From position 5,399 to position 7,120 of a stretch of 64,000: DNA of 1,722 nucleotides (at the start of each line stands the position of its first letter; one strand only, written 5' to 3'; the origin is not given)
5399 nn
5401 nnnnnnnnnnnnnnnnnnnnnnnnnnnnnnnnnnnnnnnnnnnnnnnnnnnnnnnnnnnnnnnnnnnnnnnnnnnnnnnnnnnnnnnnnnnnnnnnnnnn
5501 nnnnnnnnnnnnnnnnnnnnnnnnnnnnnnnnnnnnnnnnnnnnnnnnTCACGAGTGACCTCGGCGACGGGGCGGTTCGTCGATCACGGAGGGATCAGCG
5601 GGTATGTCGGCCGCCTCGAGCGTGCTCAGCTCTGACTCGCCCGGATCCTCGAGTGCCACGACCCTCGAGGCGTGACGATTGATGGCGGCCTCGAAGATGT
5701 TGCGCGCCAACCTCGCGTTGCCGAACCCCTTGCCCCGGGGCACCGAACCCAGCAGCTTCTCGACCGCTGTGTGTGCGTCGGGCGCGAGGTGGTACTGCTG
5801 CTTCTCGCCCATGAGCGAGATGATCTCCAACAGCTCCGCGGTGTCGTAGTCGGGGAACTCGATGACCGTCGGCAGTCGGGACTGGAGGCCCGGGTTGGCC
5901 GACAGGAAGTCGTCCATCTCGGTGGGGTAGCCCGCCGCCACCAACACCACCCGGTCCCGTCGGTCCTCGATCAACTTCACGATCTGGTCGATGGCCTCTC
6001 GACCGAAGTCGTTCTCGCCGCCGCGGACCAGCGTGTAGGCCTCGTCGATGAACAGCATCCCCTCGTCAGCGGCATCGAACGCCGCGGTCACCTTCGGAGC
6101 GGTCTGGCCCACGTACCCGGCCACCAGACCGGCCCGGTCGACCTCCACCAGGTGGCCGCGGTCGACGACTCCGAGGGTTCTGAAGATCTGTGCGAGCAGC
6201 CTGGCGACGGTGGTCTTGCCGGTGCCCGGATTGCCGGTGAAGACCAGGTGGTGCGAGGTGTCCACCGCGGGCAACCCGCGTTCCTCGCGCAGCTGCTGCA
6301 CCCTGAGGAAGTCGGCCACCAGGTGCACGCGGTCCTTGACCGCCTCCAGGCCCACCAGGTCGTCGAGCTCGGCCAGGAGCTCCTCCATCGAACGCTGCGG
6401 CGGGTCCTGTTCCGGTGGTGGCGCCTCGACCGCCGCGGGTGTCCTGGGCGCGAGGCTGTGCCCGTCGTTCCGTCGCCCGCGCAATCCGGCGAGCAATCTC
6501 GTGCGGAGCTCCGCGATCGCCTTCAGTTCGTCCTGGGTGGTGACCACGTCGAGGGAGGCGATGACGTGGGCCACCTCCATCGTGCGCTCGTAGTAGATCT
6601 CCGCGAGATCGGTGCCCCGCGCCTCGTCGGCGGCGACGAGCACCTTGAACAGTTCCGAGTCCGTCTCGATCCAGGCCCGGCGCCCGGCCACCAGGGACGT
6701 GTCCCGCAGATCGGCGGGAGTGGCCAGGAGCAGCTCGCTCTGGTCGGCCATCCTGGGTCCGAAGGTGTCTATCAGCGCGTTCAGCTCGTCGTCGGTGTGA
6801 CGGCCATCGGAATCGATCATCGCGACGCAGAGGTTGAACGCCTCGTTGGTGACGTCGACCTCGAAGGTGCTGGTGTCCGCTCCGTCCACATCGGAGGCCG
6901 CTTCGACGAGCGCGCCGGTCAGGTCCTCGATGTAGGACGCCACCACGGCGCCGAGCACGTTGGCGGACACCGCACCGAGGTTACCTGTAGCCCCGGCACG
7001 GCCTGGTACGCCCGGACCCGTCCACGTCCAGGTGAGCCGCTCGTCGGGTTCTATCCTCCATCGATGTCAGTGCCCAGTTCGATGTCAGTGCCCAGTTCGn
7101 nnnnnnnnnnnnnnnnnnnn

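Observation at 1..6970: One co-directional chain links TerB-like AAA+ ATPase, two extracytoplasmic binding-protein-like proteins (one vWA-fused), a 2-TM coiled-coil protein, MurJ and PspA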

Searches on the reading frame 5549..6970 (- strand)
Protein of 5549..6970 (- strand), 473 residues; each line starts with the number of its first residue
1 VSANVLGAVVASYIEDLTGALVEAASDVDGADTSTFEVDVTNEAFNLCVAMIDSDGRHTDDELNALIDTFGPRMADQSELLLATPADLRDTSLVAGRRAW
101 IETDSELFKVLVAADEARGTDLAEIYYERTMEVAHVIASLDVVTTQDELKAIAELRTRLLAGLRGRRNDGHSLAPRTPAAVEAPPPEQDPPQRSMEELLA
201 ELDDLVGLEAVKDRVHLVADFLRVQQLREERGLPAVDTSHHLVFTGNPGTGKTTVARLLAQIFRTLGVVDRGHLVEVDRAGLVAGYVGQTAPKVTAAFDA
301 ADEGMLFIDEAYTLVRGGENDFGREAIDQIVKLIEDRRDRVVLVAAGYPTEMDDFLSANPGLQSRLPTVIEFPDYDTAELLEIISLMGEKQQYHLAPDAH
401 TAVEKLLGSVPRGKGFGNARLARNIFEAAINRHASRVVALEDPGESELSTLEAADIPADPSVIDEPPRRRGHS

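Call 5: search_protein_families(library=pfam, proteins=[window:5549-6970:-], max_evalue=0.1)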
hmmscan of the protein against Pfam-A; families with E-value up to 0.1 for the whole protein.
window:5549-6970:- (473 aa): 18 families
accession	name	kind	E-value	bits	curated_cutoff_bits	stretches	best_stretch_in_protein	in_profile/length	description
PF17866.7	AAA_lid_6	-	1.9e-17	63.5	24.3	1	397-456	1-60/60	AAA lid domain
PF00004.35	AAA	-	5.3e-17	62.9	21.2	1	243-373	2-130/131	ATPase family associated with various cellular activities (AAA)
PF01078.27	Mg_chelatase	-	1.6e-05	24.8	20.3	1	236-266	19-49/207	Magnesium chelatase, subunit ChlI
PF20720.3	nSTAND3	-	0.0001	22.5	27.2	1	235-264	13-42/155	Novel STAND NTPase 3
PF13401.12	AAA_22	-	0.00015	22.6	27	1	239-262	5-28/130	AAA domain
PF05496.18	RuvB_N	-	0.00081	19.6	27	1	202-267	6-61/159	Holliday junction DNA helicase RuvB P-loop domain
PF13521.12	AAA_28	-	0.0012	19.5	27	1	243-266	3-26/164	AAA domain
PF13191.12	AAA_16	-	0.003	18.5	32.6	1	240-277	25-63/167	AAA ATPase domain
PF07728.20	AAA_5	-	0.0032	17.9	22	1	241-263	1-23/139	AAA domain (dynein-related subfamily)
PF13604.12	AAA_30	-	0.0034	17.6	27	1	241-344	20-122/191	AAA domain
PF13238.12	AAA_18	-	0.0064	17.4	29.4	1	244-263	3-22/128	AAA domain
PF13245.12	AAA_19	-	0.0091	16.6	25.1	1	239-270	11-42/134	AAA domain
PF00158.32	Sigma54_activat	-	0.01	16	20.2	0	235-312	18-103/168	Sigma-54 interaction domain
PF05872.18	HerA_C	-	0.021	13.9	22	0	237-283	19-65/502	Helicase HerA-like C-terminal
PF01695.23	IstB_IS21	-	0.029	14.3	24.1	1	224-261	77-114/238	IstB-like ATP binding protein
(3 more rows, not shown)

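Call 6: search_protein_families(library=ncbifam, proteins=[window:5549-6970:-], max_evalue=0.1)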
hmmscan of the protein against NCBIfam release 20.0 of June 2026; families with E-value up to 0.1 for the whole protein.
window:5549-6970:- (473 aa): 42 families (the best 25 are shown)
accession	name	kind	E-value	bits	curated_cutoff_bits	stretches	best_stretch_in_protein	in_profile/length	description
TIGR02881.1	spore_V_K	equivalog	1.4e-86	289.8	422.95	1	199-456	2-261/261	stage V sporulation protein K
TIGR02880.1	cbbX_cfxQ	equivalog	6.8e-71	238.8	459.25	1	192-457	10-279/284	CbbX protein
TIGR03922.1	T7SS_EccA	equivalog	3.2e-66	224.1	466.65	1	197-458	270-550/557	type VII secretion AAA-ATPase EccA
NF042959.1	IteA_antiphage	equivalog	1.8e-07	30.7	510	1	218-346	104-231/367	anti-phage ATPase IteA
TIGR01242.2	TIGR01242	subfamily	4.8e-05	22.5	500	1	176-385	84-295/362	proteasome-activating nucleotidase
TIGR00635.1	ruvB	equivalog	5.4e-05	22.4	299.05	1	202-268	3-59/305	Holliday junction branch migration DNA helicase RuvB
NF000868.0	PRK00080.1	equivalog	8.3e-05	21.6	282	1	201-272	23-84/330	Holliday junction branch migration DNA helicase RuvB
TIGR01448.2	helicase_RecD2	equivalog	0.00039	18.7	500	1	238-267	330-359/713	SF1B family DNA helicase RecD2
NF011523.0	PRK14962.1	equivalog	0.0008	18.3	576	1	237-261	34-58/474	DNA polymerase III subunits gamma and tau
TIGR02397.1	dnaX_nterm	equivalog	0.0011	18.3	250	1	239-262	36-59/355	DNA polymerase III subunit gamma/tau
NF003069.1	PRK03992.1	subfamily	0.0015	17.7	500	1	236-312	162-234/379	proteasome-activating nucleotidase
NF001679.0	PRK00440.1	equivalog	0.0027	16.8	303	1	240-261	40-61/322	replication factor C small subunit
NF011514.0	PRK14953.1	equivalog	0.0029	16.6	536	1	239-263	38-62/488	DNA polymerase III subunits gamma and tau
TIGR02928.1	TIGR02928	subfamily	0.0038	16.1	181.3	0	239-264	40-65/366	orc1/cdc6 family replication initiation protein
TIGR03346.1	chaperone_ClpB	equivalog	0.0043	15.4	1232.1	1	242-370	197-332/853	ATP-dependent chaperone ClpB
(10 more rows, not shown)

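Call 16: find_homologous_proteins(query=window:5549-6970:-)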
Query window:5549-6970:- (473 aa): 8000 proteins with E <= 0.001 among 8000 candidates; the best 120 are listed.
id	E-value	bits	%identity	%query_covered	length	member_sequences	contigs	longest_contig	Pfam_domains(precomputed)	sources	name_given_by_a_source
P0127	0.0e+0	1022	100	100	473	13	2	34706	PF17866.9,PF00004.36,PF01078.28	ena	-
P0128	3.9e-273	924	79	97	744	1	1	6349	PF03266.22,PF13604.13,PF13245.13,PF08433.17,PF00004.36,PF13401.13,PF13238.13,PF05496.19,PF14532.13,PF07728.21,PF13191.13,PF00158.33,PF17866.9,PF13521.13,PF00910.29,PF01078.28,PF20720.4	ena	-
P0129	9.5e-264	893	87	100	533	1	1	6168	PF17866.9,PF00004.36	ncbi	ncbi:MAG: AAA family ATPase [Microthrixaceae bacterium]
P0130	2.1e-250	849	83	99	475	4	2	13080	PF17866.9,PF00004.36,PF01078.28,PF20720.4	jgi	jgi:AAA+ superfamily predicted ATPase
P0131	9.2e-249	844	83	99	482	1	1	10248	PF17866.9,PF00004.36,PF01078.28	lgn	-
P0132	1.2e-247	840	81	99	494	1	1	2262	PF17866.9,PF00004.36,PF13401.13,PF01078.28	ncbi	-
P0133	4.6e-240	815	81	99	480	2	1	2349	PF17866.9,PF00004.36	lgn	-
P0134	2.1e-236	803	79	99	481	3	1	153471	PF17866.9,PF00004.36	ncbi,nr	ncbi:MAG: AAA family ATPase [Microthrixaceae bacterium]|nr:AAA family ATPase [Microthrixaceae bacter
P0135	3.0e-236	803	81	100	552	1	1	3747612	PF17866.9,PF00004.36,PF13401.13,PF01078.28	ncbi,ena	-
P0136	2.3e-210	717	72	99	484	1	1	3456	PF17866.9,PF00004.36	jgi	-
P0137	1.7e-208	711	70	99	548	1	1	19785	PF17866.9,PF00004.36,PF13401.13,PF01078.28,PF20720.4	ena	-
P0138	3.2e-206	704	70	100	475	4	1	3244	PF17866.9,PF00004.36,PF13401.13,PF01078.28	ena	-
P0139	1.5e-205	701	69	99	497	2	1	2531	PF17866.9,PF00004.36,PF13401.13,PF01078.28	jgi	jgi:hypothetical protein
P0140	5.0e-205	700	70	99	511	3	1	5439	PF17866.9,PF00004.36,PF13401.13,PF01078.28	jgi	jgi:Cdc6-like AAA superfamily ATPase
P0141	7.9e-205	699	71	99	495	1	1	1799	PF17866.9,PF00004.36,PF01078.28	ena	-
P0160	7.5e-183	627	46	55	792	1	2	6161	PF13086.13,PF13604.13,PF00493.30,PF00004.36,PF13401.13,PF13238.13,PF07728.21,PF00931.29,PF13191.13,PF06414.19,PF07724.21,PF24883.3,PF13521.13,PF09848.16,PF01057.24,PF03266.22,PF01443.25,PF13245.13,PF08433.17,PF05496.19,PF06309.18,PF01583.27,PF01695.24,PF00158.33,PF00005.34,PF07726.18,PF12775.14,PF17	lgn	-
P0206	6.7e-173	594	62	97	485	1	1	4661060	PF17866.9,PF00004.36,PF13401.13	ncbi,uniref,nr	ncbi:AAA family ATPase [Dermatobacter hominis]|uniref:AAA family ATPase n=1 Tax=Dermatobacter homini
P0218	1.5e-171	589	44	57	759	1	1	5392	PF13604.13,PF00493.30,PF00004.36,PF13401.13,PF13238.13,PF05673.20,PF07728.21,PF13191.13,PF06414.19,PF07724.21,PF24883.3,PF05729.19,PF13521.13,PF03266.22,PF01443.25,PF13245.13,PF05496.19,PF06309.18,PF00158.33,PF07726.18,PF12775.14,PF17866.9,PF02367.24,PF13207.13,PF00910.29,PF05621.18,PF01078.28,PF207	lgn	-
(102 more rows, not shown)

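Call 83: search_protein_families(library=padloc, proteins=[window:5549-6970:-], max_evalue=0.001)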
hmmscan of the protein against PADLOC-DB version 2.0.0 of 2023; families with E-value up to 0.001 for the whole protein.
window:5549-6970:- (473 aa): 6 families
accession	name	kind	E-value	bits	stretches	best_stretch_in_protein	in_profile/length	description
PDLC02196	IetA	-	2.5e-09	35.1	1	217-346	100-228/374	-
PDLC04232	IetA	-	2.5e-09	35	1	201-346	81-222/330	-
PDLC00915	TRIP13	-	1.3e-07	29.4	1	225-299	49-123/302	TRIP13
PDLC04231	IetA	-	8.7e-07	27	1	201-346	82-223/262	-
PDLC02195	IetA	-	1.4e-06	25.9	1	217-310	119-203/395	-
PDLC04140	mad8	-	2.4e-05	22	0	238-262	26-50/314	mads_8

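Call 85: find_encoding_contigs(protein=P0206, flank=10000, max_places=1)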
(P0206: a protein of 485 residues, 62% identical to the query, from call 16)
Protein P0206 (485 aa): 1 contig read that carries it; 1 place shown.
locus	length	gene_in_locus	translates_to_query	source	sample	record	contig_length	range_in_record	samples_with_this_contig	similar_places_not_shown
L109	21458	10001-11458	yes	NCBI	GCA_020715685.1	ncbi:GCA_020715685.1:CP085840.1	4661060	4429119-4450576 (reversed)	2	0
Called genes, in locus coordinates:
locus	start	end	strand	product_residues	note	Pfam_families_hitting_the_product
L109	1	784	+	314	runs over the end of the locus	PF07848:PaaX (weak), PF20803:PaaX_M, PF08223:PaaX_C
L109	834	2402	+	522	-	PF00614:PLDc (faint), PF13091:PLDc_2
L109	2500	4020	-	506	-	PF05762:VWA_CoxE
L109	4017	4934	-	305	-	PF13191:AAA_16 (weak), PF13401:AAA_22 (weak), PF00004:AAA, PF07724:AAA_2 (weak), PF07726:AAA_3 (faint), PF07728:AAA_5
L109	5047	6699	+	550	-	PF02463:SMC_N (faint), PF13191:AAA_16 (faint), PF13555:AAA_29 (faint), PF00005:ABC_tran, PF13476:AAA_23 (faint), PF00005:ABC_tran, PF13401:AAA_22 (weak), PF13304:AAA_21 (weak)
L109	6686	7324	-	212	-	PF00583:Acetyltransf_1, PF13673:Acetyltransf_10, PF13508:Acetyltransf_7, PF08445:FR47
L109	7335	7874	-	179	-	PF01202:SKI (faint)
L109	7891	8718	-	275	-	PF13354:Beta-lactamase2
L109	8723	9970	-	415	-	PF00171:Aldedh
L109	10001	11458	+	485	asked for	PF00004:AAA, PF13401:AAA_22 (faint), PF17866:AAA_lid_6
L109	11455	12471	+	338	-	-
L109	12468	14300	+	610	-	PF13531:SBP_bac_11, PF13416:SBP_bac_8, PF00092:VWA, PF13519:VWA_2 (weak)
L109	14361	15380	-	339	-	PF09362:DUF1996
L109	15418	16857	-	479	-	PF22842:Pel9A-like_beta_helix (weak), PF13229:Beta_helix (faint)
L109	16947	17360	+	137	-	PF13473:Cupredoxin_1 (weak), PF00127:Copper-bind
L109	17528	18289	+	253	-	-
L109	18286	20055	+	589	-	PF03023:MurJ, PF13440:Polysacc_synt_3 (weak)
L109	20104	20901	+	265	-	PF04012:PspA_IM30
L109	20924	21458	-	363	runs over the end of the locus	PF00696:AA_kinase, PF01472:PUA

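Call 96: find_encoding_contigs(protein=P0160, flank=6000, max_places=2)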
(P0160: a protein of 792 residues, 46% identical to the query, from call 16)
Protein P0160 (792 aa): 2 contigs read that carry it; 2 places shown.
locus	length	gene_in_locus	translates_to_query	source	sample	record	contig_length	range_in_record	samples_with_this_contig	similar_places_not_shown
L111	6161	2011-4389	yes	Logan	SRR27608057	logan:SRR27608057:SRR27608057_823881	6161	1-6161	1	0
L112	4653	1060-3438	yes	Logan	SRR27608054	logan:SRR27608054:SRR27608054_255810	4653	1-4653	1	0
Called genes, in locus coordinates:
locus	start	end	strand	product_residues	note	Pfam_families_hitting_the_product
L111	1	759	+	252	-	?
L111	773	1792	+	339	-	-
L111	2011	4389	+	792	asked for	PF00158:Sigma54_activat (faint), PF05496:RuvB_N (weak), PF00004:AAA, PF17866:AAA_lid_6, PF00004:AAA, PF17866:AAA_lid_6, PF00004:AAA, PF17866:AAA_lid_6, +29 more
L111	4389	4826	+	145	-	-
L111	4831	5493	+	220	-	-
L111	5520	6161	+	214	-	?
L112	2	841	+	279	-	?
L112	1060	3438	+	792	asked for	PF00158:Sigma54_activat (faint), PF05496:RuvB_N (weak), PF00004:AAA, PF17866:AAA_lid_6, PF00004:AAA, PF17866:AAA_lid_6, PF00004:AAA, PF17866:AAA_lid_6, +29 more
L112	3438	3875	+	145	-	-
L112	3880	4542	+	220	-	-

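Call 97: find_encoding_contigs(protein=P0218, flank=6000, max_places=2)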
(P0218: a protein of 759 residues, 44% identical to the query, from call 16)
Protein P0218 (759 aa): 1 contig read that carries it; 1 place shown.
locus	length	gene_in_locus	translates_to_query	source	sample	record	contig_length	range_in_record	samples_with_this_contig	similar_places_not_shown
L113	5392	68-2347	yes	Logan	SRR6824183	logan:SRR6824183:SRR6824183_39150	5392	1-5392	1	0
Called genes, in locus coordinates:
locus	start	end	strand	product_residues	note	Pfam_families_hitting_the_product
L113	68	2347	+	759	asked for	PF00004:AAA, PF00158:Sigma54_activat (faint), PF00493:MCM (faint), PF17866:AAA_lid_6, PF00004:AAA, PF17866:AAA_lid_6, PF00004:AAA, PF17866:AAA_lid_6, +24 more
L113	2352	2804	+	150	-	-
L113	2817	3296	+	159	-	-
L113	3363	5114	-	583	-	PF00239:Resolvase, PF07508:Recombinase, PF13408:Zn_ribbon_recom, PF14287:DUF4368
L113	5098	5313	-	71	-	-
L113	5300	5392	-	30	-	?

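Call 98: search_protein_families(library=pfam, proteins=[L109:17528-18289:+], max_evalue=0.01)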
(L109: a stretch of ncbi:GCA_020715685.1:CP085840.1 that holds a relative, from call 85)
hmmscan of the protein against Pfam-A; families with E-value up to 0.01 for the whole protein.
L109:17528-18289:+ (253 aa): 0 families
